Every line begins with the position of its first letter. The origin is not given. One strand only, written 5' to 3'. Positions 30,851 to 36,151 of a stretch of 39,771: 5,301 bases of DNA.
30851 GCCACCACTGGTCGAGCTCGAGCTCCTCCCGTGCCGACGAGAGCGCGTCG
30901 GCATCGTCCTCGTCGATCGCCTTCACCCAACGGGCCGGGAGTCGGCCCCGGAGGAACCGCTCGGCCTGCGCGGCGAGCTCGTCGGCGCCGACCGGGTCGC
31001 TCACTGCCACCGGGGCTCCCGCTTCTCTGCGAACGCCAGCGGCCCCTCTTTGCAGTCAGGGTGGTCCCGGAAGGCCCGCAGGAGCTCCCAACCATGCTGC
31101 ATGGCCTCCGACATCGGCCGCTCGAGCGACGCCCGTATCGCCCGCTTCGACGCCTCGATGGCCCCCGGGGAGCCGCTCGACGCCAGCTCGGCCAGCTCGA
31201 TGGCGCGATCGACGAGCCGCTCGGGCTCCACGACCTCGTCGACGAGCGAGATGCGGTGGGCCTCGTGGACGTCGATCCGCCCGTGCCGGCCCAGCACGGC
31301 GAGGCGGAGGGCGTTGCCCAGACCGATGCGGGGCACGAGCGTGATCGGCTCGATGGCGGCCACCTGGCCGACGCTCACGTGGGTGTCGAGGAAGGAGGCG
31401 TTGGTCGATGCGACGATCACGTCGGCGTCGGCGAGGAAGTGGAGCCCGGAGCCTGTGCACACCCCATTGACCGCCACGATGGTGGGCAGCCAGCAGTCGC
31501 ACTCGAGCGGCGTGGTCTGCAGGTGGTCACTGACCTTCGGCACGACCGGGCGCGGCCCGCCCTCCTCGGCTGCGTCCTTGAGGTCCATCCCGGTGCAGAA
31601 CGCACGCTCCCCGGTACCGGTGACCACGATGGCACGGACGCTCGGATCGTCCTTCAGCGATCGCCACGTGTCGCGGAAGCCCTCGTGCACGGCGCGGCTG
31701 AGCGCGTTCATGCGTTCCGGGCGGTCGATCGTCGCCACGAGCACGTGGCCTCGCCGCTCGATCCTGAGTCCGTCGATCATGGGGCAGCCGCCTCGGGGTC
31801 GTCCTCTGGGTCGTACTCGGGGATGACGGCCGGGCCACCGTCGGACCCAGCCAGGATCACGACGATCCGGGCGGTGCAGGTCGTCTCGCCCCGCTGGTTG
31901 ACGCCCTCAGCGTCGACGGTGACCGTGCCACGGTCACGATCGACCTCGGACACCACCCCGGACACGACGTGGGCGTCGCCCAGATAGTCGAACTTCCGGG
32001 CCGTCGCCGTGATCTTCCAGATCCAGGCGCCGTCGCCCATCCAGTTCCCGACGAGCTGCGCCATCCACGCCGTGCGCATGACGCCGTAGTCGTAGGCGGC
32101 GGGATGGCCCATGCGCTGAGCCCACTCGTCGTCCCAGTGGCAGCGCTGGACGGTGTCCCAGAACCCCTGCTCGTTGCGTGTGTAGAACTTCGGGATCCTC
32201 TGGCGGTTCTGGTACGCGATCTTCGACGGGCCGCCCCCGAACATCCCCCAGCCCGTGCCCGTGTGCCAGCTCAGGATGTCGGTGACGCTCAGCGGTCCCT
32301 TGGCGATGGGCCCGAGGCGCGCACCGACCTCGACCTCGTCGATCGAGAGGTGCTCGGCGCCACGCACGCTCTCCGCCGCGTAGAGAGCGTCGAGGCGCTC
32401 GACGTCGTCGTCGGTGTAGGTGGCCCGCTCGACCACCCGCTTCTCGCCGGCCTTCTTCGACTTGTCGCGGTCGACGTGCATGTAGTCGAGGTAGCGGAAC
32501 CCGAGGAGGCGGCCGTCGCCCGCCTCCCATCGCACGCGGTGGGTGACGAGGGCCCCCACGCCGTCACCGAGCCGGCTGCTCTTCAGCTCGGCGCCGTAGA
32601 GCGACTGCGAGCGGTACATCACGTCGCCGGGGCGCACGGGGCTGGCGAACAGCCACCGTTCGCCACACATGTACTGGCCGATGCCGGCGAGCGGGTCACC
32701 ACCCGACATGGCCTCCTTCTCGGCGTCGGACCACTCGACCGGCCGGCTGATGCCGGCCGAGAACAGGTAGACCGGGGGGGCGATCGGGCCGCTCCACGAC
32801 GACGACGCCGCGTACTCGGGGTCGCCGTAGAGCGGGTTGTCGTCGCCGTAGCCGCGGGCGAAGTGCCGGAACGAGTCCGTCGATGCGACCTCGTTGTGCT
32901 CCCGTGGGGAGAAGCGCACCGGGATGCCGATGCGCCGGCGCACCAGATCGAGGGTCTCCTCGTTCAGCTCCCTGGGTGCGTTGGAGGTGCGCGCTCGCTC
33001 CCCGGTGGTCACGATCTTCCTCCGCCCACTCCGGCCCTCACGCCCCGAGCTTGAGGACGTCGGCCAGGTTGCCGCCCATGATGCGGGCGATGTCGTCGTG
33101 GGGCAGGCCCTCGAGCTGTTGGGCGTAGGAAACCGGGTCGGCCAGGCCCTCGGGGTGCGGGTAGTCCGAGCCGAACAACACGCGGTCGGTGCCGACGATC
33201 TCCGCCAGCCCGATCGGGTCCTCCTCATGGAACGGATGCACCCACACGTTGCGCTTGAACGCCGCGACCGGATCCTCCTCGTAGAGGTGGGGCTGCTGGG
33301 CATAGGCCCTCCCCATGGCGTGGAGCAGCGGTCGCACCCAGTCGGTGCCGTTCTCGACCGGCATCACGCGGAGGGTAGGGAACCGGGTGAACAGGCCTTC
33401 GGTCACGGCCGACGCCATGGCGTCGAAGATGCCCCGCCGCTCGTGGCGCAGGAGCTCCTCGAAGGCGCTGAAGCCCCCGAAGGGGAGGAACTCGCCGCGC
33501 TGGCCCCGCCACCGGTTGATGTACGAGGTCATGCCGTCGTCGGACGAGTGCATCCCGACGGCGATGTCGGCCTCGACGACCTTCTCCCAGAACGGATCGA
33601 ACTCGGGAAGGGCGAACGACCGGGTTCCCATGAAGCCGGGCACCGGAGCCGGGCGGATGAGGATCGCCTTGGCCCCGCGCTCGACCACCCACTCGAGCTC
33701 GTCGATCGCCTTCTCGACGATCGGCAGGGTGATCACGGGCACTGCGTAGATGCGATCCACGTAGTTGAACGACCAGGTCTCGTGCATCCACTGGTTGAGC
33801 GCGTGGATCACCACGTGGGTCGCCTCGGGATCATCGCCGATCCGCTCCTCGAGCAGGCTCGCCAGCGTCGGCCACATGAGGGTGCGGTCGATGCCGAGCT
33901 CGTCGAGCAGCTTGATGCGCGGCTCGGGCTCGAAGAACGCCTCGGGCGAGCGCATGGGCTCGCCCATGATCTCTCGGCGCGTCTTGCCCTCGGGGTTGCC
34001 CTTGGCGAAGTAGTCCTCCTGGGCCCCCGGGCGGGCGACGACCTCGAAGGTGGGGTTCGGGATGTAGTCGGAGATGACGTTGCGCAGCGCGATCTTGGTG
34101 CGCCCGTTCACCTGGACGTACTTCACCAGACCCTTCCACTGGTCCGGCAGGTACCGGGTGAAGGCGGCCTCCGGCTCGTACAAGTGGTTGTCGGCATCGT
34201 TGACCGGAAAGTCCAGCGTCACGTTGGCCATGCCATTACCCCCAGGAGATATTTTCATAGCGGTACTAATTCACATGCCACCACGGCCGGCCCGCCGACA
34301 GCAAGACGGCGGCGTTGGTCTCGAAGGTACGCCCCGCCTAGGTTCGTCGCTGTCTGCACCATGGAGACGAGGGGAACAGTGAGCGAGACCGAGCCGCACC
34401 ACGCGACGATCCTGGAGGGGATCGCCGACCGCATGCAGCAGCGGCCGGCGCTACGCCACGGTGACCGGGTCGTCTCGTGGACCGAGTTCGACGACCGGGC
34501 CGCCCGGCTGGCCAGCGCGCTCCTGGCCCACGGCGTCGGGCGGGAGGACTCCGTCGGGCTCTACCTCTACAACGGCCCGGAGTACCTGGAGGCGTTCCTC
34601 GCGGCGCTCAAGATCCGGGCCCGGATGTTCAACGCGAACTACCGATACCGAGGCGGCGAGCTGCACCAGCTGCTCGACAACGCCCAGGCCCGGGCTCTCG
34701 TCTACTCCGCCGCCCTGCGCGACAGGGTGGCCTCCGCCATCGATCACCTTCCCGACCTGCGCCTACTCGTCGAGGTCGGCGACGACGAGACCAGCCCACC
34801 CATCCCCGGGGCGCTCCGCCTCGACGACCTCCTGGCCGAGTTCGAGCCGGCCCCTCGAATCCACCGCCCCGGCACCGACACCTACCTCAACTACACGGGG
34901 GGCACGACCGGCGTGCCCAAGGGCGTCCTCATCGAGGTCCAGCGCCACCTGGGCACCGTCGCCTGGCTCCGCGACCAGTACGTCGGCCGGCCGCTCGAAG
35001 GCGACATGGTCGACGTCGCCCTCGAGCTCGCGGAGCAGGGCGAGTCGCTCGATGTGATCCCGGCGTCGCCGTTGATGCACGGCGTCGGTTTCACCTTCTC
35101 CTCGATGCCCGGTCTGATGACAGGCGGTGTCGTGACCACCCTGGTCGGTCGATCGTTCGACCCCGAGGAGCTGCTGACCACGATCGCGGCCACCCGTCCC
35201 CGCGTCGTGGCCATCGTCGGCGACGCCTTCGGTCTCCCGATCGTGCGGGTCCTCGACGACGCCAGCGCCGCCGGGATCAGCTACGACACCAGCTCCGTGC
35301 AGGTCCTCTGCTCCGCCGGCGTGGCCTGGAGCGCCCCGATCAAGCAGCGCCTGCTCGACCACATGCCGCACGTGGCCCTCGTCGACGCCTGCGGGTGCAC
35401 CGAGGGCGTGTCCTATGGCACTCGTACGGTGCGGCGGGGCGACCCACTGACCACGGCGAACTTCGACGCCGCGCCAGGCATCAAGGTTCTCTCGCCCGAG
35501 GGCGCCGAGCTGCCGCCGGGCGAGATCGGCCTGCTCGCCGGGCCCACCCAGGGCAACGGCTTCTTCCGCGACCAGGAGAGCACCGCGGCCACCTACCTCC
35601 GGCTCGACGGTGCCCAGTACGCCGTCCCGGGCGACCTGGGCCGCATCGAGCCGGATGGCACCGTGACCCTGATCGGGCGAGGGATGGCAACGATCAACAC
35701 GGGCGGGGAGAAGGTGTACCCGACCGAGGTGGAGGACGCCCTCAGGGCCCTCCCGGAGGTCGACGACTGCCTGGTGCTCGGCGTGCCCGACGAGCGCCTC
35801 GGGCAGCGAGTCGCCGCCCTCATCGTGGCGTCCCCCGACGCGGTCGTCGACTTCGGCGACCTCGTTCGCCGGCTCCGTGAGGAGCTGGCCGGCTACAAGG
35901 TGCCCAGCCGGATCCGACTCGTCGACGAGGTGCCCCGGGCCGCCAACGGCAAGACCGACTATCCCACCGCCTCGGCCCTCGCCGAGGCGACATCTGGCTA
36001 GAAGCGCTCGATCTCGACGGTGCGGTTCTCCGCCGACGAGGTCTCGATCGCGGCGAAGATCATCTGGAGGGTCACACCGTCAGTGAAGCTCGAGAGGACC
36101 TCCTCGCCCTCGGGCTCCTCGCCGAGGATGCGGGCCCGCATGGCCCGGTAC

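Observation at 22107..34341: A 15-bp palindrome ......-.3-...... recurs in all three promoter gaps of the catabolic cluster, suggesting a cluster-specific (MarR?) regulon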

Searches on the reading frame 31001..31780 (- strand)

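Call 11: search_protein_families(library=pfam, proteins=[window:31001-31780:-])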
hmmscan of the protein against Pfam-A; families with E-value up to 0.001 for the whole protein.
window:31001-31780:- (259 aa): 2 families
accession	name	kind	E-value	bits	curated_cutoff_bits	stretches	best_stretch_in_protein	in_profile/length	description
PF00378.25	ECH_1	-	6.2e-44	150.6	27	1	10-259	3-249/251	Enoyl-CoA hydratase/isomerase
PF16113.10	ECH_2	-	4.1e-19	69.7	27.2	1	15-199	3-187/335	Enoyl-CoA hydratase/isomerase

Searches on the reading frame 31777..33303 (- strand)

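Call 11: search_protein_families(library=pfam, proteins=[window:31777-33303:-])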
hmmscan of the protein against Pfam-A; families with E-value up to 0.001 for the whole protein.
window:31777-33303:- (508 aa): 2 families
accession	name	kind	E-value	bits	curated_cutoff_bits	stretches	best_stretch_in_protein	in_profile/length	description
PF13452.11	FAS1_DH_region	-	3.7e-12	47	22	1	141-264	15-126/132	FAS1-like, dehydratase domain region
PF01575.25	MaoC_dehydratas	-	1.5e-07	31.5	27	0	141-230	19-96/123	MaoC like domain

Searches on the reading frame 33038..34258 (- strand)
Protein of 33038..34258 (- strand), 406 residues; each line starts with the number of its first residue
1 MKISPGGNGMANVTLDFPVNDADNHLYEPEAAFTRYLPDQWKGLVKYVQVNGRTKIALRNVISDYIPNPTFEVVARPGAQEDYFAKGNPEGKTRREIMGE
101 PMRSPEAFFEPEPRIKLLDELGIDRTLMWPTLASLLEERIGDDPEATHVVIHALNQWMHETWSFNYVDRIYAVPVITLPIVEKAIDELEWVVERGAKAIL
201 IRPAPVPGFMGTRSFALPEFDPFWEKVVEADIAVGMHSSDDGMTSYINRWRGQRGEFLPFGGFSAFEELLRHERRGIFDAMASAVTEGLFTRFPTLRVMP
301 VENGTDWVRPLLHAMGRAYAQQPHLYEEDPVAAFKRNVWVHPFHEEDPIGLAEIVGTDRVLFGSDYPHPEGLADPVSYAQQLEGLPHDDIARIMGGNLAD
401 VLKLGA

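Call 11: search_protein_families(library=pfam, proteins=[window:33038-34258:-])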
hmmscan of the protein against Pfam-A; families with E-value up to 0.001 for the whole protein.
window:33038-34258:- (406 aa): 1 family
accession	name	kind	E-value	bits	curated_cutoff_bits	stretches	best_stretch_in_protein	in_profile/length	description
PF04909.20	Amidohydro_2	-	2.6e-20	73.8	26.4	1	107-402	17-287/289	Amidohydrolase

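Call 40: search_protein_families(library=ncbifam, proteins=[window:33038-34258:-], max_evalue=0.00001)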
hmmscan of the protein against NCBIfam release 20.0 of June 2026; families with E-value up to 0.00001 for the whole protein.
window:33038-34258:- (406 aa): 0 families

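Call 45: find_homologous_proteins(query=window:33038-34258:-, max_evalue=1e-60)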
Query window:33038-34258:- (406 aa): 7878 proteins with E <= 1e-60 among 8000 candidates; the best 120 are listed.
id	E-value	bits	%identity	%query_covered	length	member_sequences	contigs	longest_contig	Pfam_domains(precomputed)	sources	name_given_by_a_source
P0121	3.9e-247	838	90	98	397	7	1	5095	PF04909.21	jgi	jgi:predicted TIM-barrel fold metal-dependent hydrolase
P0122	2.1e-233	793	84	98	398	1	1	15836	PF04909.21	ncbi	ncbi:MAG TPA: amidohydrolase family protein [Acidimicrobiales bacterium]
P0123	4.1e-230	782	82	98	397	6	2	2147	PF04909.21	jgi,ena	-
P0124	2.3e-229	780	83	98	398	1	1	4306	PF04909.21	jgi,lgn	jgi:predicted TIM-barrel fold metal-dependent hydrolase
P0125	2.7e-229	779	82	98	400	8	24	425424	PF04909.21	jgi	jgi:predicted TIM-barrel fold metal-dependent hydrolase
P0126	5.0e-217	739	78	98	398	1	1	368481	PF04909.21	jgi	jgi:predicted TIM-barrel fold metal-dependent hydrolase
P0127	2.0e-216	737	78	98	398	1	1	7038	PF04909.21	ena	-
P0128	2.9e-216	736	78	98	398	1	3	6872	PF04909.21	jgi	jgi:predicted TIM-barrel fold metal-dependent hydrolase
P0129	1.0e-215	735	78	98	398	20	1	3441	PF04909.21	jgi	-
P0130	3.1e-215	733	77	98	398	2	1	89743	PF04909.21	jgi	jgi:predicted TIM-barrel fold metal-dependent hydrolase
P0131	4.3e-215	732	77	98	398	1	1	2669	PF04909.21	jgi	jgi:predicted TIM-barrel fold metal-dependent hydrolase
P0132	5.6e-210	716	75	98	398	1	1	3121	PF04909.21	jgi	jgi:predicted TIM-barrel fold metal-dependent hydrolase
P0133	1.3e-208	711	74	98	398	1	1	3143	PF04909.21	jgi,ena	-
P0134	1.5e-208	711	74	98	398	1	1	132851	PF04909.21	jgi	jgi:predicted TIM-barrel fold metal-dependent hydrolase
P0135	1.7e-208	711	74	98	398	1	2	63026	PF04909.21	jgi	jgi:predicted TIM-barrel fold metal-dependent hydrolase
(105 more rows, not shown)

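Call 46: find_encoding_contigs(protein=P0121, flank=10000, max_places=2)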
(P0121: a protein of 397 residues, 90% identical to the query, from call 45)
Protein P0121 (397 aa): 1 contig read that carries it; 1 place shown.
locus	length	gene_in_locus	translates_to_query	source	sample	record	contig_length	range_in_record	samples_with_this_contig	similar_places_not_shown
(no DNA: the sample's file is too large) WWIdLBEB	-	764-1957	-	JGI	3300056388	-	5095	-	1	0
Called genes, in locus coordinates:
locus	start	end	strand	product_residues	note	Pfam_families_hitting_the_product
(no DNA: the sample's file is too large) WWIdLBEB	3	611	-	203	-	?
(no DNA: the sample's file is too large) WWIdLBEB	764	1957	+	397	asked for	PF04909:Amidohydro_2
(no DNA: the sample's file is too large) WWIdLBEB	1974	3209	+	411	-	PF13452:FAS1_DH_region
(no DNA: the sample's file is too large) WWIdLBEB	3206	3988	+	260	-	PF00378:ECH_1, PF16113:ECH_2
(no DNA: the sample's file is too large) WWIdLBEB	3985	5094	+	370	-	?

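Call 47: find_encoding_contigs(protein=P0122, flank=10000, max_places=2)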
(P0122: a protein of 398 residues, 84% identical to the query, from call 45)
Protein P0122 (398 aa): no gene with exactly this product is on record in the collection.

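Call 48: find_encoding_contigs(protein=P0125, flank=10000, max_places=2)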
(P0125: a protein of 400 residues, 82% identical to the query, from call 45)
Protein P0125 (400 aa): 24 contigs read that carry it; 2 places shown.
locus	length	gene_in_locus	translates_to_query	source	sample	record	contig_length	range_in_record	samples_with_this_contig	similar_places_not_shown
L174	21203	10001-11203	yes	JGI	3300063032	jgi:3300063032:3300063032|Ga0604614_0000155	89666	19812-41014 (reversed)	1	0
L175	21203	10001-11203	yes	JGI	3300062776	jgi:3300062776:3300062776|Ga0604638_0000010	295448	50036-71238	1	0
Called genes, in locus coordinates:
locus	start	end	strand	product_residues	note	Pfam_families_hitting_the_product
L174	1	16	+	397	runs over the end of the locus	PF01053:Cys_Met_Meta_PP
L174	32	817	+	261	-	PF01149:Fapy_DNA_glyco, PF06831:H2TH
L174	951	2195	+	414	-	-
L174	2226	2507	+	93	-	-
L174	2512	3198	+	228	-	PF13875:DUF4202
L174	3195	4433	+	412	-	-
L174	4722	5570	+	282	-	-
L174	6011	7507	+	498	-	PF04909:Amidohydro_2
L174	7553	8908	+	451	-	PF04909:Amidohydro_2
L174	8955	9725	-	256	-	PF00378:ECH_1, PF16113:ECH_2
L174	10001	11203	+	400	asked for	PF04909:Amidohydro_2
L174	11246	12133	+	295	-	PF00106:adh_short, PF08659:KR, PF13561:adh_short_C2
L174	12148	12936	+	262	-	-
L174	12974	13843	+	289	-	PF13669:Glyoxalase_4 (weak)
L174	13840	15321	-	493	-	PF01636:APH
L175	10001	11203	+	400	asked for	PF04909:Amidohydro_2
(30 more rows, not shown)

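Call 50: find_encoding_contigs(protein=P0124, flank=10000, max_places=2)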
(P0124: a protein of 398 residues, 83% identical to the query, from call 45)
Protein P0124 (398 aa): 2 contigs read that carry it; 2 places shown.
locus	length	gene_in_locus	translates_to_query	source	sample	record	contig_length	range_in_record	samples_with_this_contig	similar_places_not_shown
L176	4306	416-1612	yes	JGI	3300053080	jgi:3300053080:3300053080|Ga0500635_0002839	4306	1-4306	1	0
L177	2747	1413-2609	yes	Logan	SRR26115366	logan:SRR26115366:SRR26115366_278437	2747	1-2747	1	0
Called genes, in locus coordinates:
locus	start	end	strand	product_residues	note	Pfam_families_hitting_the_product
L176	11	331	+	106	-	PF13577:SnoaL_4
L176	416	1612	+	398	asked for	PF04909:Amidohydro_2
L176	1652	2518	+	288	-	PF00106:adh_short, PF08659:KR, PF13561:adh_short_C2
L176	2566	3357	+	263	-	-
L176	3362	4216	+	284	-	PF13669:Glyoxalase_4 (weak)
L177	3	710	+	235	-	?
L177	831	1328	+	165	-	PF13577:SnoaL_4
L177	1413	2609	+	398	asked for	PF04909:Amidohydro_2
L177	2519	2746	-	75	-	?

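Call 51: find_encoding_contigs(protein=P0126, flank=10000, max_places=1)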
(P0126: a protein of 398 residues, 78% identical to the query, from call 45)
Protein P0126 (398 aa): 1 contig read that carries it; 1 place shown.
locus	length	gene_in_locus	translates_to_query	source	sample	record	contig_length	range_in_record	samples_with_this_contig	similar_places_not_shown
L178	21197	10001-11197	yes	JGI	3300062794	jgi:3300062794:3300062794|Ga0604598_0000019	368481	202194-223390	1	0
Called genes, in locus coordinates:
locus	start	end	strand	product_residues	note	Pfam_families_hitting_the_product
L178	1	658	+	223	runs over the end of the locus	PF13532:2OG-FeII_Oxy_2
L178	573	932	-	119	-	-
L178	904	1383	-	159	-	PF13411:MerR_1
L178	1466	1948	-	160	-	PF02577:BFN_dom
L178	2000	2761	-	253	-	PF00376:MerR, PF13411:MerR_1, PF28507:Rv1828_C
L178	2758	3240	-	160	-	PF13240:Zn_Ribbon_1, PF12773:DZR (weak), PF16697:Yop-YscD_cpl, PF00498:FHA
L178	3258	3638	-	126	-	PF01597:GCV_H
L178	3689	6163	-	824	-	PF00483:NTP_transferase, PF12804:NTP_transf_3, PF00132:Hexapep (weak), PF25084:LbH_EIF2B, PF25087:GMPPB_C, PF02878:PGM_PMM_I, PF02879:PGM_PMM_II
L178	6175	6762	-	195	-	PF01066:CDP-OH_P_transf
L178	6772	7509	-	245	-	PF02586:SRAP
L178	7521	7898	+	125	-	-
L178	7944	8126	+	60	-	-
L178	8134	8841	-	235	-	-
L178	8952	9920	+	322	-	PF00296:Bac_luciferase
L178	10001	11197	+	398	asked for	PF04909:Amidohydro_2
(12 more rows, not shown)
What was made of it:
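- Tried and rejected: I searched for relatives of AH2_34258 (call 45) and spent five contig look-ups on them (calls 46-48, 50, 51).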

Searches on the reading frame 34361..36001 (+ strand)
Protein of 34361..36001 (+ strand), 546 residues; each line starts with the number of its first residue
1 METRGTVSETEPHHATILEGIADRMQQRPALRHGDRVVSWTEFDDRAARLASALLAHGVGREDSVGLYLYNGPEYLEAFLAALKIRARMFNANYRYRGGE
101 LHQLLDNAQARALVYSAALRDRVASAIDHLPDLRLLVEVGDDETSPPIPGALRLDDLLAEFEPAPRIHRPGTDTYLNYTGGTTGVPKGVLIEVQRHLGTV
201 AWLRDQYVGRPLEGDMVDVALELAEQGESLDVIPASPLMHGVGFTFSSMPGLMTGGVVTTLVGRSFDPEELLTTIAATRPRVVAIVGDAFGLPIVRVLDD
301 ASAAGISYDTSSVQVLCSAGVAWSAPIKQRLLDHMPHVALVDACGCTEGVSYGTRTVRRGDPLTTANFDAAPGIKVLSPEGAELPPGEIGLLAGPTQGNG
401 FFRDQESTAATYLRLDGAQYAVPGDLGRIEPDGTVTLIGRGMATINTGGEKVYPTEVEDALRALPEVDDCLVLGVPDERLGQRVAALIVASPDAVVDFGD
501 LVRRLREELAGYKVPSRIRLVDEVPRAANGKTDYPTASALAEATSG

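Call 11: search_protein_families(library=pfam, proteins=[window:34361-36001:+])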
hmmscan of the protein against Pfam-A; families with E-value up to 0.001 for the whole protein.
window:34361-36001:+ (546 aa): 2 families
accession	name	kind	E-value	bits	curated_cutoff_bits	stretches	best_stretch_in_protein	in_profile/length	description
PF00501.34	AMP-binding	-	1.8e-45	155.8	29.9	1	22-392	5-372/384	AMP-binding enzyme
PF13193.12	AMP-binding_C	-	6.9e-16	59.4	24.5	1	456-531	1-76/76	AMP-binding enzyme C-terminal domain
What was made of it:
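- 34361..36001 (+): Divergent acyl-CoA synthetase, possibly also controlled from site 3. Pfam AMP-binding (call 11).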

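Call 40: search_protein_families(library=ncbifam, proteins=[window:34361-36001:+], max_evalue=0.00001)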
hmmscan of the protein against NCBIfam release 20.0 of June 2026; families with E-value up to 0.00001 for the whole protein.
window:34361-36001:+ (546 aa): 93 families (the best 25 are shown)
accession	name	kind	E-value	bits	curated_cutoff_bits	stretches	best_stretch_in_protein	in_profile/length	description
NF005863.0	PRK07798.1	subfamily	2.1e-148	495.2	543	1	15-544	7-534/540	acyl-CoA synthetase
NF004837.0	PRK06187.1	subfamily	2.8e-68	230.5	476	1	16-533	12-514/531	long-chain-fatty-acid--CoA ligase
NF009071.0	PRK12406.1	subfamily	5.9e-54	183.3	701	1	30-531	5-492/510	acyl-CoA synthetase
NF005801.1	PRK07656.1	equivalog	2.9e-52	178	657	1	17-531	6-493/500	FadD3 family acyl-CoA ligase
NF052269.1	Staph_lig_FadD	equivalog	3.5e-51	174.1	650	1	26-534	14-486/499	long-chain-fatty-acid--CoA ligase FadD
NF009233.0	PRK12583.1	subfamily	5.7e-49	167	832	1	17-533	23-542/558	fatty acid CoA ligase family protein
NF006182.0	PRK08316.1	subfamily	1.4e-48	165.6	663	1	17-531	16-507/523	fatty acyl-CoA synthetase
NF052580.1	Str24CoAsynCasG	equivalog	2.2e-48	164.9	750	1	25-532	53-541/548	steroid-24-oyl-CoA synthetase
NF009921.1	PRK13382.1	exception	7.1e-48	163.6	850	1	21-532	45-523/529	acyl-CoA ligase FadD12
NF006181.0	PRK08314.1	subfamily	1.8e-46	158.6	705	1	16-532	28-545/563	long-chain-fatty-acid--CoA ligase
NF038341.1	ligase_FadD4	exception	4.2e-45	154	850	1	31-532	16-495/506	fatty-acid--CoA ligase FadD4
NF005676.0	PRK07470.1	equivalog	2.8e-44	151.6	774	1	15-532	23-520/544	acyl-CoA synthetase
NF005702.0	PRK07514.1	subfamily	2.3e-43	148.3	558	1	25-532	16-491/506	malonyl-CoA synthase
TIGR03098.1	ligase_PEP_1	hypoth_equivalog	2.7e-43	148.2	592.35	2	373-534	340-511/517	acyl-CoA ligase (AMP-forming), exosortase A system-associated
NF004797.0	PRK06145.1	equivalog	2e-42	145.2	850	1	22-531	12-485/499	acyl-CoA synthetase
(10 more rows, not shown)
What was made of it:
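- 34361..36001 (+): NCBIfam PRK07798, 495 bits against a cut-off of 543 (call 40).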
